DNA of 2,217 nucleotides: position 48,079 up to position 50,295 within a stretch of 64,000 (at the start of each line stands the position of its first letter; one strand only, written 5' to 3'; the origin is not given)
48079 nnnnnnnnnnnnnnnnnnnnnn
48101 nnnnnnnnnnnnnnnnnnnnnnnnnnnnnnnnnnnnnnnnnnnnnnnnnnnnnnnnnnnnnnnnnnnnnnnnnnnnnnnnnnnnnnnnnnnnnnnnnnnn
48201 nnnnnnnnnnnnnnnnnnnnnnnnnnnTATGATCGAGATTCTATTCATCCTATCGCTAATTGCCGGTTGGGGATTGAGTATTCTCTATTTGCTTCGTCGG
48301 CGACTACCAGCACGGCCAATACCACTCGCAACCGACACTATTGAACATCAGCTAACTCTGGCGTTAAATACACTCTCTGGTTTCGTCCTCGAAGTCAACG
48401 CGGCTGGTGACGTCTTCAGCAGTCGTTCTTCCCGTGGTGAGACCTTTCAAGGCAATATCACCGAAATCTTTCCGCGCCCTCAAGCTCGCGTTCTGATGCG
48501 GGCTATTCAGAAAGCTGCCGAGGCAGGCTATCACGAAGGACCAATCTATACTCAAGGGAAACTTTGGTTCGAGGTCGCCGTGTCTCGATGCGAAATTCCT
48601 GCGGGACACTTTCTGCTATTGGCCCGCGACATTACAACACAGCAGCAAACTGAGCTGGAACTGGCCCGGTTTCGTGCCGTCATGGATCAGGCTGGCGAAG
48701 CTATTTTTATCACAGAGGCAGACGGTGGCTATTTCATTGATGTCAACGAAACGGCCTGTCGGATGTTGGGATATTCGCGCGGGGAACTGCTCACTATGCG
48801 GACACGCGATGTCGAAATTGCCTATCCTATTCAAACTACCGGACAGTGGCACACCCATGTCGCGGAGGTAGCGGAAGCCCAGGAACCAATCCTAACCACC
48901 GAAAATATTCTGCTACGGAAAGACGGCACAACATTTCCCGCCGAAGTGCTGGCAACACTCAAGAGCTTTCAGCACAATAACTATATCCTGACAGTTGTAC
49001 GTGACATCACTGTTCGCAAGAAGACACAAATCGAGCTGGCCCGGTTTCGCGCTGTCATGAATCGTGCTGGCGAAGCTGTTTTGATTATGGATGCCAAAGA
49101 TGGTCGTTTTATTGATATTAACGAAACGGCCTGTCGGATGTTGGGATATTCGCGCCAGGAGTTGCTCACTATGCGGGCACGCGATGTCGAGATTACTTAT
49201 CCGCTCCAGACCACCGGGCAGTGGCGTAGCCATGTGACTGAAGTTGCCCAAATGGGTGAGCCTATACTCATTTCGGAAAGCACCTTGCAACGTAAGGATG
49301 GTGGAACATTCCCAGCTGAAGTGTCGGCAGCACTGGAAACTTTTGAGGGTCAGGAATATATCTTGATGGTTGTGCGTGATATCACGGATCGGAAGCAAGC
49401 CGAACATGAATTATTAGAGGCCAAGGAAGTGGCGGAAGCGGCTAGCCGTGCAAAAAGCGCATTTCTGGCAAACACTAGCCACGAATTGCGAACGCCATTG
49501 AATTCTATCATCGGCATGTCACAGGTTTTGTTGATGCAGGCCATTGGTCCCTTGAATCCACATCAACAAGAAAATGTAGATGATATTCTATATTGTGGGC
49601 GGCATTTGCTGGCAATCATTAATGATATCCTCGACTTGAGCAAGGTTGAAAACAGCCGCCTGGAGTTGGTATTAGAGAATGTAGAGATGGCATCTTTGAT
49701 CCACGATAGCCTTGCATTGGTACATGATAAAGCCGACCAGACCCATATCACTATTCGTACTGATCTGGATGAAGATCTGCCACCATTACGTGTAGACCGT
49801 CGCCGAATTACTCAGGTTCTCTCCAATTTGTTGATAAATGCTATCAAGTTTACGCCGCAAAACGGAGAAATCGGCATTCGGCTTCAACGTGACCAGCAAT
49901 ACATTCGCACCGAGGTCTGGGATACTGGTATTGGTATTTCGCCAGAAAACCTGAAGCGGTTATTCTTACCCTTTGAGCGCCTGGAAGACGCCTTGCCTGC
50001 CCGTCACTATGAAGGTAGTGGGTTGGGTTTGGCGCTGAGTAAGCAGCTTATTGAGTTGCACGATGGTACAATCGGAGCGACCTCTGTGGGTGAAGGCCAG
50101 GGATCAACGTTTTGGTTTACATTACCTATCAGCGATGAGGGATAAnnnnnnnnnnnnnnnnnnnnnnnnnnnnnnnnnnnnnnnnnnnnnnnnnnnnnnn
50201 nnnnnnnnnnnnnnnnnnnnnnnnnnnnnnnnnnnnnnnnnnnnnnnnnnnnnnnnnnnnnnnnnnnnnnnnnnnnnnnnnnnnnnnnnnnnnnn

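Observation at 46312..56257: His-Asp phosphorelay genes translationally coupled to a kinase-STAND-WD40 gene, facing a VWA-FHA gene with overlapping stops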

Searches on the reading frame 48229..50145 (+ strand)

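Call 9: search_protein_families(library=pfam, proteins=[window:48229-50145:+], max_evalue=0.01)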
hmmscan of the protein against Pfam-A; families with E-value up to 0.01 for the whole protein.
window:48229-50145:+ (638 aa): 9 families
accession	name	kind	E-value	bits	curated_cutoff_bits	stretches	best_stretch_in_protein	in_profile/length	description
PF13426.13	PAS_9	-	1.2e-28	99.9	27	2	282-387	2-103/103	PAS domain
PF02518.31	HATPase_c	-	2.3e-28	99.3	26.4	1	523-634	2-109/111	Histidine kinase-, DNA gyrase B-, and HSP90-like ATPase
PF00989.32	PAS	-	1.5e-23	83.4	22.6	2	272-385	2-113/113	PAS fold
PF13188.13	PAS_8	-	4.1e-21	74.5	21.8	2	146-195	1-47/65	PAS domain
PF00512.31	HisKA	-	9.3e-21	74.1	26.9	1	408-475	1-65/66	His Kinase A (phospho-acceptor) domain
PF08448.16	PAS_4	-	5.8e-15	55.9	23.1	2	284-390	8-110/110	PAS fold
PF08447.18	PAS_3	-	1.3e-07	32.2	25.6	0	170-240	2-70/89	PAS fold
PF11432.13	DUF3197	-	7.2e-05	23.1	27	0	136-171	20-55/113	Protein of unknown function (DUF3197)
PF13581.12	HATPase_c_2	-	0.00024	21.6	27.4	1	526-609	31-110/127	Histidine kinase-like ATPase domain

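Call 33: search_protein_families(library=padloc, proteins=[window:48229-50145:+], max_evalue=0.001)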
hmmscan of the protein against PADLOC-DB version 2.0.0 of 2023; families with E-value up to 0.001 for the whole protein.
window:48229-50145:+ (638 aa): 1 family
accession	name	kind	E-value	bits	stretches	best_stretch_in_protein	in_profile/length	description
PDLC04647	PDC-M43B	-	1.4e-05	22.4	1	512-618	213-318/347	-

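Call 34: search_protein_families(library=ncbifam, proteins=[window:48229-50145:+], max_evalue=0.00001)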
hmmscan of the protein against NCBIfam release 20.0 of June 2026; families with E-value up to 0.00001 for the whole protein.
window:48229-50145:+ (638 aa): 82 families (the best 25 are shown)
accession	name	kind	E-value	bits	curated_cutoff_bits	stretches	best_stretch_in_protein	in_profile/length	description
NF047874.1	MASE3_PAS_HK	subfamily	7e-71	239.9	560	2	272-634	266-625/655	MASE3 domain-containing sensor histidine kinase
NF038297.2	hybrid_HK_HrmK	equivalog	1e-70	239.1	725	1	376-636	202-459/607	hybrid histidine kinase/response regulator HrmK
TIGR02956.1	TMAO_torS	equivalog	2.4e-70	237.8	676.5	1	392-635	449-683/967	TMAO reductase system sensor histidine kinase/response regulator TorS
NF046044.1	PnpS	equivalog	4.5e-61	207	400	1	264-633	48-390/390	two-component system histidine kinase PnpS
NF041947.1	LuxQ_Vibrio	equivalog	3.1e-57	194.1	1200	1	371-635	434-697/843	quorum-sensing autoinducer 2 sensor kinase/phosphatase LuxQ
NF008302.0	PRK11091.1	equivalog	7.6e-57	193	838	1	251-634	131-505/779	aerobic respiration two-component sensor histidine kinase ArcB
NF011874.0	PRK15347.1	equivalog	9.8e-55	186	852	1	392-636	381-616/921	two component system sensor kinase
NF008318.0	PRK11107.1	equivalog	4.7e-54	183.8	890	1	394-634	278-518/920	two-component sensor histidine kinase BarA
NF045595.1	HK_scytonemin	equivalog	3e-53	181.2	865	3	371-634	377-635/637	scytonemin biosynthesis sensor histidine kinase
NF033092.0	HK_WalK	equivalog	5e-51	174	725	1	264-634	251-594/594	cell wall metabolism sensor histidine kinase WalK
TIGR02966.1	phoR_proteo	equivalog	1.3e-50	172.4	334.2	1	269-631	4-332/333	phosphate regulon sensor histidine kinase PhoR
NF050805.1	CellDivHKDivJCaul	equivalog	1.9e-48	165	1000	1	376-628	265-514/531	cell cycle sensor histidine kinase DivJ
NF008468.0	PRK11360.1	equivalog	3.8e-48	164.3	646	1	275-636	272-610/616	two-component system sensor histidine kinase AtoS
NF041593.1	histid_kinase_PdhS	equivalog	1.2e-46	159.2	2000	1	218-616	614-1018/1041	cell-division control histidine kinase PdhS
NF008099.0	PRK10841.1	equivalog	4.2e-46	157.2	920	1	377-634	438-690/949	two-component system sensor histidine kinase RcsC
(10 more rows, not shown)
